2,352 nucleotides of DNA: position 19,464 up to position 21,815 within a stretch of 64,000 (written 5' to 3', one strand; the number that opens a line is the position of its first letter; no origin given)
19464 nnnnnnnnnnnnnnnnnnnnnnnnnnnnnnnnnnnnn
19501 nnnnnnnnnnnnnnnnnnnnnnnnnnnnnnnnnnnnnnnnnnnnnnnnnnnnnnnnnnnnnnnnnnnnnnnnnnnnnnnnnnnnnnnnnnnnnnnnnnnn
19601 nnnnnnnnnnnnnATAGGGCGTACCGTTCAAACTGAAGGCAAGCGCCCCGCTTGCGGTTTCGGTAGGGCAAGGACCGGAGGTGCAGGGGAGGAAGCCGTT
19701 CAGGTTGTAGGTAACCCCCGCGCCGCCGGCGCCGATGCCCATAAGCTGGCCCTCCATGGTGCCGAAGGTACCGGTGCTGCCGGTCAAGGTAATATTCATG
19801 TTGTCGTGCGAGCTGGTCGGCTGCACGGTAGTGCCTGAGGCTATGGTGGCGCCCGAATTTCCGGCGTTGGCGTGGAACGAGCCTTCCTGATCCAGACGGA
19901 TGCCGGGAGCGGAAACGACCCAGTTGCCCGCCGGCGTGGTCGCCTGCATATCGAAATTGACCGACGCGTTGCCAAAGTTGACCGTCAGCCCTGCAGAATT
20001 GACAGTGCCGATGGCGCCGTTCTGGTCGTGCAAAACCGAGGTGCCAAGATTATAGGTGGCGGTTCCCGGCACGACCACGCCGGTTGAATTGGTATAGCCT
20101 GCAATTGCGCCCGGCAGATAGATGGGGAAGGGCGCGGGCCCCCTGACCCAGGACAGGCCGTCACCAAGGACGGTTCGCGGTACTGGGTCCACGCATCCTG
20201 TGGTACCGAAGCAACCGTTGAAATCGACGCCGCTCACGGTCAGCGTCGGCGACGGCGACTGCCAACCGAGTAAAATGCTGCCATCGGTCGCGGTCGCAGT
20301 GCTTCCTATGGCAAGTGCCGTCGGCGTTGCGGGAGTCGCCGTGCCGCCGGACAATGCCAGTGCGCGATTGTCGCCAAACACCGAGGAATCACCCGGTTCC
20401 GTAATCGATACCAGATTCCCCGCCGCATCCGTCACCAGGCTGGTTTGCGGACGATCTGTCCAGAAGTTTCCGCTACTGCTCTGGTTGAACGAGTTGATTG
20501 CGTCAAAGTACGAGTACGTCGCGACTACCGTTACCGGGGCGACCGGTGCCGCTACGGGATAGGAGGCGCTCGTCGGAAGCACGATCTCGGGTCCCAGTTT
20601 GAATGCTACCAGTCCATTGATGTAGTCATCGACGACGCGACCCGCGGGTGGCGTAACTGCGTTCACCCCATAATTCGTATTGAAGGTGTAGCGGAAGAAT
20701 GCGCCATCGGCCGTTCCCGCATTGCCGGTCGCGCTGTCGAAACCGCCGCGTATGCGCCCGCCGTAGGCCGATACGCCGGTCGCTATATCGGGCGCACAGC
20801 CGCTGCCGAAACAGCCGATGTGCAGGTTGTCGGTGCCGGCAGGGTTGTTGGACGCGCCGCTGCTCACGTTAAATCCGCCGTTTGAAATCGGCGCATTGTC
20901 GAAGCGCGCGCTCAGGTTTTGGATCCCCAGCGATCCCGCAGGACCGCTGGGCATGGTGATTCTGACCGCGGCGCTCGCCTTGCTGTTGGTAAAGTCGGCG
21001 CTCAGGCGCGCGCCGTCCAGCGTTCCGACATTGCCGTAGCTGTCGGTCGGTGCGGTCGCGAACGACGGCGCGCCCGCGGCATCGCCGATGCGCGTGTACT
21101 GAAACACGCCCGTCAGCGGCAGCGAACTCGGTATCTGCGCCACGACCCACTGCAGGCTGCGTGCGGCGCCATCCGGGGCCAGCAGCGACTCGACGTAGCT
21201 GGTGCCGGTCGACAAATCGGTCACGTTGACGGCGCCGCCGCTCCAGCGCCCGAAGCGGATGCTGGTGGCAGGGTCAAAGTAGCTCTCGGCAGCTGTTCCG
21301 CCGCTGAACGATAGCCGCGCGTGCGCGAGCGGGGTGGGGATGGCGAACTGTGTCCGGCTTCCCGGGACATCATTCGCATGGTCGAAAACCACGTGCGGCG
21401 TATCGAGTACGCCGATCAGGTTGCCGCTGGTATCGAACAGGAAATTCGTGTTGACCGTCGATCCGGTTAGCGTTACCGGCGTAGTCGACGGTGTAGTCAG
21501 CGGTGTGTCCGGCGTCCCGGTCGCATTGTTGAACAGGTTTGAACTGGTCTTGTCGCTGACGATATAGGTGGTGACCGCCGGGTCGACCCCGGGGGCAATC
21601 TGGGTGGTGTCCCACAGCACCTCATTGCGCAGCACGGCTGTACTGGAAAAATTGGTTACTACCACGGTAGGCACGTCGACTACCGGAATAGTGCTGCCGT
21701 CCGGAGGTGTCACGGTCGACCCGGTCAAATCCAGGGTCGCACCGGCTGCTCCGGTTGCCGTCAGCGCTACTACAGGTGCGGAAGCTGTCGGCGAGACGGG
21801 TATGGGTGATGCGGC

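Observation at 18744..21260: Cargo carries three diverged TbpB-like barrel modules (tri-lobed) rather than one or two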

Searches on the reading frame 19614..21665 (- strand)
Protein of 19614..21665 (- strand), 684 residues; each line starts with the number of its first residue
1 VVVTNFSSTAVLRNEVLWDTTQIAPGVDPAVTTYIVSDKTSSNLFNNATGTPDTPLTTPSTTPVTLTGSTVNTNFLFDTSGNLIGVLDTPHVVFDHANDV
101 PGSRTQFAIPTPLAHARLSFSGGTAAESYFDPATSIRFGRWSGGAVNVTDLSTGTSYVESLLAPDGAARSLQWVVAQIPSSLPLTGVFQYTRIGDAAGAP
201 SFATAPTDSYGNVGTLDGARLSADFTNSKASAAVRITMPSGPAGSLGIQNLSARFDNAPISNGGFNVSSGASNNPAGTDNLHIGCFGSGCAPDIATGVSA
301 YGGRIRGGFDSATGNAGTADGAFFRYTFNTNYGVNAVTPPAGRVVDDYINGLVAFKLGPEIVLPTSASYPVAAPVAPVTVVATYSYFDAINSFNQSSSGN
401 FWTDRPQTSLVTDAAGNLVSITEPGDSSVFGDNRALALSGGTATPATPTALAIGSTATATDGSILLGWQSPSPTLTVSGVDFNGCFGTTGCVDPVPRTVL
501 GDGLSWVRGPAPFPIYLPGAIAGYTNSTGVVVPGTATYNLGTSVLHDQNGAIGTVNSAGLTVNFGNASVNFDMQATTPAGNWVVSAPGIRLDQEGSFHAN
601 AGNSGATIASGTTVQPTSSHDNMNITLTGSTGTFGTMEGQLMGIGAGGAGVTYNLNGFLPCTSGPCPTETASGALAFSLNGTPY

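Call 40: predict_structure(alignment_id=A2)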
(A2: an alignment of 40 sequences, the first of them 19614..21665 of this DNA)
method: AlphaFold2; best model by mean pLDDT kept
length: 684 residues; sequences in the alignment: 40
mean_pLDDT: 84.1   pTM: 0.69
mean pLDDT of the five models: 84.1, 83.1, 82.0, 78.2, 77.7
residues with pLDDT >= 90: 308; 70-90: 282; 50-70: 65; < 50: 29
segments of 3 or more residues with pLDDT < 50: 456-458, 524-532, 604-619
pLDDT, mean of each block of 10 residues (from residue 1): 73 94 67 90 79 66 88 92 94 90 79 93 91 91 95 94 89 94 89 69 89 90 92 90 90 89 91 82 83 74 93 87 94 85 90 90 78 87 83 66 79 94 74 87 94 66 92 92 81 85 93 76 45 76 93 96 84 95 91 85 50 39 86 90 90 90 77 93 57
secondary structure, 60 per line:
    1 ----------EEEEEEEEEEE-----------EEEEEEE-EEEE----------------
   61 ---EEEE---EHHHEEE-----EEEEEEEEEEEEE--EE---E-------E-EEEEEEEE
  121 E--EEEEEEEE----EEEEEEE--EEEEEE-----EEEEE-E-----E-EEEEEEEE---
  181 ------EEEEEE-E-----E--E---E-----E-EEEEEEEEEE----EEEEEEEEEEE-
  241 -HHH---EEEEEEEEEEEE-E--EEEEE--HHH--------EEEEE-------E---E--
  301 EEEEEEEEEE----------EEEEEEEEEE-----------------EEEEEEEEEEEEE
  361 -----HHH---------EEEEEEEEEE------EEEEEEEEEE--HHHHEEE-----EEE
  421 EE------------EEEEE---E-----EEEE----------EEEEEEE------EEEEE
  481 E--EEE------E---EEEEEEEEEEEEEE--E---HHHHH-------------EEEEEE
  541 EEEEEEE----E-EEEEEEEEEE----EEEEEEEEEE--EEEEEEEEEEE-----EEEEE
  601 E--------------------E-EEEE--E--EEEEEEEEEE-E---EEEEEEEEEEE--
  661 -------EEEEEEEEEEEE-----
elements in order (helices of 4 or more, strands of 3 or more residues): E11-21 E33-39 E41-44 E64-67 E75-77 E83-95 E113-121 E124-131 E136-142 E145-150 E156-160 E170-177 E187-192 E215-224 E229-239 E248-259 E264-268 E282-286 E301-310 E321-330 E348-360 E378-387 E394-403 H406-409 E410-412 E418-422 E435-439 E449-452 E463-469 E476-481 E484-486 E497-510 H517-521 E535-547 E554-563 E568-577 E580-590 E596-601 E624-627 E633-642 E648-658 E668-679

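Call 47: search_solved_structures(query=A2, max_evalue=10, show_alignments=3)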
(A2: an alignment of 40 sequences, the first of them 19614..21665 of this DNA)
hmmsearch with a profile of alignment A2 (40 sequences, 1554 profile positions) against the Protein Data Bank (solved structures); distinct sequences matched with E-value up to 10: 4.
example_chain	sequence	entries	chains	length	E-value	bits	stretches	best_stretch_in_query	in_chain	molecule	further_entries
5ix9_A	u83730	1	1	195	0.012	16.6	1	28-88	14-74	Antifreeze protein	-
29vf_O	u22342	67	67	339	0.021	15.7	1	204-293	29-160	TATA-box-binding protein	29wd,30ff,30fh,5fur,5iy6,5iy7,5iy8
9hcj_D0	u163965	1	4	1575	1.2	10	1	287-322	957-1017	Nucleoporin 155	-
9y7v_D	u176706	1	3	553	4.7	7.9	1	189-307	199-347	Dihydrolipoyllysine-residue acetyltransferase component of pyruvate dehydrogenase complex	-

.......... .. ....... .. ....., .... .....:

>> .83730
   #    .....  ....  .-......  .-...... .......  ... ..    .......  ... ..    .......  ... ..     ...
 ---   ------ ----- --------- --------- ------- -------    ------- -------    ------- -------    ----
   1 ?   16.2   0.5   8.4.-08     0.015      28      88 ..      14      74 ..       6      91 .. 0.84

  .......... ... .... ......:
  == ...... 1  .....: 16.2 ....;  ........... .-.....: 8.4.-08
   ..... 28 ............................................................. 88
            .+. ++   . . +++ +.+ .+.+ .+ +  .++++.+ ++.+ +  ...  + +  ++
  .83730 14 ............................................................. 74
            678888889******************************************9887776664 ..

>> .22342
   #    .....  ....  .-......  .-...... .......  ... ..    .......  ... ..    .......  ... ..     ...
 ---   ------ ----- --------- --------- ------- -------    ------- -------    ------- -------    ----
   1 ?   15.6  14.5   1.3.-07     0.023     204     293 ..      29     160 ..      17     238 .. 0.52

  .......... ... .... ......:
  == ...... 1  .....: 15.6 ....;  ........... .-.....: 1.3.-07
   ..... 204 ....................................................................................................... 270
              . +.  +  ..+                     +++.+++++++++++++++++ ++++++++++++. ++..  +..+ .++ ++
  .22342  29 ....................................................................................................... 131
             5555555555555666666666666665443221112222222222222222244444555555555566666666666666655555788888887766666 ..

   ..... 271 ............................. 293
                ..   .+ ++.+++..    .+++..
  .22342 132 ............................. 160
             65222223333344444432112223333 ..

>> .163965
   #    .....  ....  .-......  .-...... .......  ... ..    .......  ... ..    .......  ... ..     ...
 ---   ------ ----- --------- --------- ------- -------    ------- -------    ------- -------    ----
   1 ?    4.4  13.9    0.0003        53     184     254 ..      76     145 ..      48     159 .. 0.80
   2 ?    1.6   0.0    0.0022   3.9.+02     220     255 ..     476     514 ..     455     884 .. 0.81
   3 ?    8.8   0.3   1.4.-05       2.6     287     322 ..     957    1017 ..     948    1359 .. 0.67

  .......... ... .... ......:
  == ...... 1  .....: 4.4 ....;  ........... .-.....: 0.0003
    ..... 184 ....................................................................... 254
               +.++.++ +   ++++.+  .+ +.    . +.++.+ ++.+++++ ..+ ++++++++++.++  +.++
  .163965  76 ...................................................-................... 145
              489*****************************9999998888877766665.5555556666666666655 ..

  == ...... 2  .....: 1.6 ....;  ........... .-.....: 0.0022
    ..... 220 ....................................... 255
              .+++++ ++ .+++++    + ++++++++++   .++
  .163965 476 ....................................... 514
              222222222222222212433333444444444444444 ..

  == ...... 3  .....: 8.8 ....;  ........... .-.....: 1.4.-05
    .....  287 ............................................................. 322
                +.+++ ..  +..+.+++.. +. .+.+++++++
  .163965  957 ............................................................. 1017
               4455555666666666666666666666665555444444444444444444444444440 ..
